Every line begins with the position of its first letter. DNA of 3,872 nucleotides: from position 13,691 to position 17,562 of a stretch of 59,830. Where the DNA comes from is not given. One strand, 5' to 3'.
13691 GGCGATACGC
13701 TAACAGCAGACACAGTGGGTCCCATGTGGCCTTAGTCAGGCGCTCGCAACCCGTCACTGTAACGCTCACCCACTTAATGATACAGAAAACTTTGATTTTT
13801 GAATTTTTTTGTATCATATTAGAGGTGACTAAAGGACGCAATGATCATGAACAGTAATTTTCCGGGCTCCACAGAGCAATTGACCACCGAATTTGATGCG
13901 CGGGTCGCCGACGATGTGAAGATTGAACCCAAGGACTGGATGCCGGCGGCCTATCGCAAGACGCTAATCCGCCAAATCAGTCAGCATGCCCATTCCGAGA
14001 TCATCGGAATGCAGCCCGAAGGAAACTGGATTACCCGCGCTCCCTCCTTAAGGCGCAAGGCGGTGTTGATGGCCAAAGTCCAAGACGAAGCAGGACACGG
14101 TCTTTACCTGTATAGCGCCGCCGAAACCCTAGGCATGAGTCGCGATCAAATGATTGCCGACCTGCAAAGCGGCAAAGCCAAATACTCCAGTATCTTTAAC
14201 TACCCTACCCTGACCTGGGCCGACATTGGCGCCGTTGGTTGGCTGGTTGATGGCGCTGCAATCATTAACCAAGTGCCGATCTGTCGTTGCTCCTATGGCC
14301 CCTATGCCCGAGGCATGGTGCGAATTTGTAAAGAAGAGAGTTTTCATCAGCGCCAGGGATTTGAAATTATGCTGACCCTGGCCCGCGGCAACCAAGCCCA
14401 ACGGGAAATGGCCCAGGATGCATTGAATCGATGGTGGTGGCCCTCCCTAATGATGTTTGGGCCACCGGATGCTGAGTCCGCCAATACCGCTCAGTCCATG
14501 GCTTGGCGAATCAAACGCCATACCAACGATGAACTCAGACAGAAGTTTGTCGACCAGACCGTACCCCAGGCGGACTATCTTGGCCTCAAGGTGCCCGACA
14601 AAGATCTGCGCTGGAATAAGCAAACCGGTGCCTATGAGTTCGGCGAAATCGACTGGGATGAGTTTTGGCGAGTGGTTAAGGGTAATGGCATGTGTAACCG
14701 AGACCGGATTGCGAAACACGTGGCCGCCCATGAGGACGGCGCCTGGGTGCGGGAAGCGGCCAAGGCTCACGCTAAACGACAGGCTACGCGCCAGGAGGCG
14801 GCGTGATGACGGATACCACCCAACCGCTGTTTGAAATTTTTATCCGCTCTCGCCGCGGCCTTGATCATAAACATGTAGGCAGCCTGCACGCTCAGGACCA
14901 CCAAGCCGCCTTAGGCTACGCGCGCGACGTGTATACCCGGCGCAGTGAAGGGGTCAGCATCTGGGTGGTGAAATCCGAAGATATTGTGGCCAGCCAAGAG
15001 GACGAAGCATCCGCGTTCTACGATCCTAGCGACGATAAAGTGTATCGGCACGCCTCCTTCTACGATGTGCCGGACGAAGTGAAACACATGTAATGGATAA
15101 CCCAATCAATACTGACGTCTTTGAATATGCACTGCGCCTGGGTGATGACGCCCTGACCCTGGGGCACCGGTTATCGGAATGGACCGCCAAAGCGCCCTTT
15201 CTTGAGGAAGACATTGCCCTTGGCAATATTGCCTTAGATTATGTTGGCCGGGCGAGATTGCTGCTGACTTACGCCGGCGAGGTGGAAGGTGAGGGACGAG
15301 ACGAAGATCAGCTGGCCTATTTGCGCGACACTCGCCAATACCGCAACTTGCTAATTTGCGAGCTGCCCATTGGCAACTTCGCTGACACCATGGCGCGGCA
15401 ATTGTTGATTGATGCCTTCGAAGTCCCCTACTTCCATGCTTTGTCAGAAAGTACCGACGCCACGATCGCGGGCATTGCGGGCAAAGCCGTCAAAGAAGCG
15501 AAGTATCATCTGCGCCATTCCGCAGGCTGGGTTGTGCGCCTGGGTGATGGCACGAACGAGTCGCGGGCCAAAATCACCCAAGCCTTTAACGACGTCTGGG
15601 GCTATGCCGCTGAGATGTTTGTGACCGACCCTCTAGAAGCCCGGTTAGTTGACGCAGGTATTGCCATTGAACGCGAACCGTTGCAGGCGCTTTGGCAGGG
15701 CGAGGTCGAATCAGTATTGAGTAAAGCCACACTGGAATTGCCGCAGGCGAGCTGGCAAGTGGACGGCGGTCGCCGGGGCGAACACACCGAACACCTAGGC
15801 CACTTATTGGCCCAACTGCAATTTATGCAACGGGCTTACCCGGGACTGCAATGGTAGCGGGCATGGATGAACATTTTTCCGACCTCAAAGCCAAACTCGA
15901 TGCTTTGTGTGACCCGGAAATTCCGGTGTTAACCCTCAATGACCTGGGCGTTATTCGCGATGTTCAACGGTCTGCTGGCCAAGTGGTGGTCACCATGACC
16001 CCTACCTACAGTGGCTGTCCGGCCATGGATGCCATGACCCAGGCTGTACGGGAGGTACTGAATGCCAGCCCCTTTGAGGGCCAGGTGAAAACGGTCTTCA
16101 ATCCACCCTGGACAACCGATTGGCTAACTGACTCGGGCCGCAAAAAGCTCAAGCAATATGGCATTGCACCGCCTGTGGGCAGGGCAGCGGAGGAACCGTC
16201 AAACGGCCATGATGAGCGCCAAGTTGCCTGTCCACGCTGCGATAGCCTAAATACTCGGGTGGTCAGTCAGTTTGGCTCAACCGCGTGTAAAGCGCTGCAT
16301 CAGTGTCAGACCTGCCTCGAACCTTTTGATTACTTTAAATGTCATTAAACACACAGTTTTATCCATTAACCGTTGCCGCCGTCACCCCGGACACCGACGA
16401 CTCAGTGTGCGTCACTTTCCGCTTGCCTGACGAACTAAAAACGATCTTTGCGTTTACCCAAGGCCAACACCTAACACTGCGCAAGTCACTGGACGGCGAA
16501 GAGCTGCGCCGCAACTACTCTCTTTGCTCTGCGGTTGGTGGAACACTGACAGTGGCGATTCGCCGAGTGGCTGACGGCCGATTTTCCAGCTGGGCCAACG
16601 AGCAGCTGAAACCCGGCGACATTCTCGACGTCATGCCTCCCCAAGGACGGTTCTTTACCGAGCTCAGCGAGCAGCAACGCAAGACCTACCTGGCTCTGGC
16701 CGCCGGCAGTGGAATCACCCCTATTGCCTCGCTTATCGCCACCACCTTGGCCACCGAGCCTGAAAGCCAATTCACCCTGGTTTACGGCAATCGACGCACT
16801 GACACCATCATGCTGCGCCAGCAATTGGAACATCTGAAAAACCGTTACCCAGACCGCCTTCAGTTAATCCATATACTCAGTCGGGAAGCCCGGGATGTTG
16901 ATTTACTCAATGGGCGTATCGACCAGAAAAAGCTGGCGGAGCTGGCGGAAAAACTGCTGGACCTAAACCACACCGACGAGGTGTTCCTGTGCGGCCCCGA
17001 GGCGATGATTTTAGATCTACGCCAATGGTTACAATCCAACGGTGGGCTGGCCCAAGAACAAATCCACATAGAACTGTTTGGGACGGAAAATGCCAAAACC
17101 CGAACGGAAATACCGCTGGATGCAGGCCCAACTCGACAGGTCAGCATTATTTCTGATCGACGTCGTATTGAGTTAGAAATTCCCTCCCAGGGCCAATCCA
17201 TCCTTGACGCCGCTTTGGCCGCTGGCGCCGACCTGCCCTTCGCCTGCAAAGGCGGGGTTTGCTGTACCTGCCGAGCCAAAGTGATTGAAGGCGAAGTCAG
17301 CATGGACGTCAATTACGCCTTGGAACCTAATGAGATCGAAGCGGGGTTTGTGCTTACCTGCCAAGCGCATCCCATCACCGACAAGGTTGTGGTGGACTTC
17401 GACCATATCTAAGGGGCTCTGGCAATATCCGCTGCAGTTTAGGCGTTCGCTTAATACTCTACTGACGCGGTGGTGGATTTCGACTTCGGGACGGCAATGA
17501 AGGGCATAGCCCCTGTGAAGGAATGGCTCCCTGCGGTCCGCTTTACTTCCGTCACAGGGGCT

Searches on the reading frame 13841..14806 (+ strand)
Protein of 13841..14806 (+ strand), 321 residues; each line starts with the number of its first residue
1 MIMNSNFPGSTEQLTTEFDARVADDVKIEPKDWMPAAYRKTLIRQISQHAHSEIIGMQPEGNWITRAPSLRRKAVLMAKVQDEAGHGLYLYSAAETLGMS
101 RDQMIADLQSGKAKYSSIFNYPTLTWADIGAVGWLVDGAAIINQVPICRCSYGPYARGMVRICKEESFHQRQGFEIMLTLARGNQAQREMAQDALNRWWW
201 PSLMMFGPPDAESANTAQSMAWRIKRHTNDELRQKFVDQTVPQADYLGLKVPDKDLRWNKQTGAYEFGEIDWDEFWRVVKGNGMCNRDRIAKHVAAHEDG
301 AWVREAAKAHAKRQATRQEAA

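Call 80: search_protein_families(library=pfam, proteins=[window:13841-14806:+], max_evalue=0.0001)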
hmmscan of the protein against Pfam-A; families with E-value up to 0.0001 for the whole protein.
window:13841-14806:+ (321 aa): 1 family
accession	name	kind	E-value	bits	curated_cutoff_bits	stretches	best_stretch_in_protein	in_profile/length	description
PF05138.18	PaaA_PaaC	-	3.9e-97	325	28.5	1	28-302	4-263/263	Phenylacetic acid catabolic protein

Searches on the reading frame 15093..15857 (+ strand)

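Call 80: search_protein_families(library=pfam, proteins=[window:15093-15857:+], max_evalue=0.0001)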
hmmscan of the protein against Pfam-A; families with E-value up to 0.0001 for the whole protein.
window:15093-15857:+ (254 aa): 1 family
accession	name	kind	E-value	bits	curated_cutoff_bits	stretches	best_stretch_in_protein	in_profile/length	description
PF05138.18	PaaA_PaaC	-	2.7e-91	305.9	28.5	1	6-254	15-263/263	Phenylacetic acid catabolic protein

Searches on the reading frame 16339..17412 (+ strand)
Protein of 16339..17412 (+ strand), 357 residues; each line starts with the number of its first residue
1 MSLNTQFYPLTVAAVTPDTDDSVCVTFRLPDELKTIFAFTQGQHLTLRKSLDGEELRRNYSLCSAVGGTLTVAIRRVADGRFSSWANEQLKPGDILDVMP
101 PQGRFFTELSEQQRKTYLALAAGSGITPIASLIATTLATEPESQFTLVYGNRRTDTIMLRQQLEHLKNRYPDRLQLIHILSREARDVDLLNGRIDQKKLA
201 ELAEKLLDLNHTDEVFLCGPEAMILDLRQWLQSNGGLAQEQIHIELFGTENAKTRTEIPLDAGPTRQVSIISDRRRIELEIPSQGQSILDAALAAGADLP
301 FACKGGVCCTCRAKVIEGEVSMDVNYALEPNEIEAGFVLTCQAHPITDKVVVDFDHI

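Call 80: search_protein_families(library=pfam, proteins=[window:16339-17412:+], max_evalue=0.0001)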
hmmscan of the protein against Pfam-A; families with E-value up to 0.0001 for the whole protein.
window:16339-17412:+ (357 aa): 3 families
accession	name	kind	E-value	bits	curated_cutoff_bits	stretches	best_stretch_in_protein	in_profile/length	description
PF00175.26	NAD_binding_1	-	2.5e-20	73.6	22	1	120-227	2-107/109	Oxidoreductase NAD-binding domain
PF00111.32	Fer2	-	5.1e-17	62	21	1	273-345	4-76/77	2Fe-2S iron-sulfur cluster binding domain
PF00970.30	FAD_binding_6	-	1.3e-09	38.7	21.1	1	19-105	11-97/99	Oxidoreductase FAD-binding domain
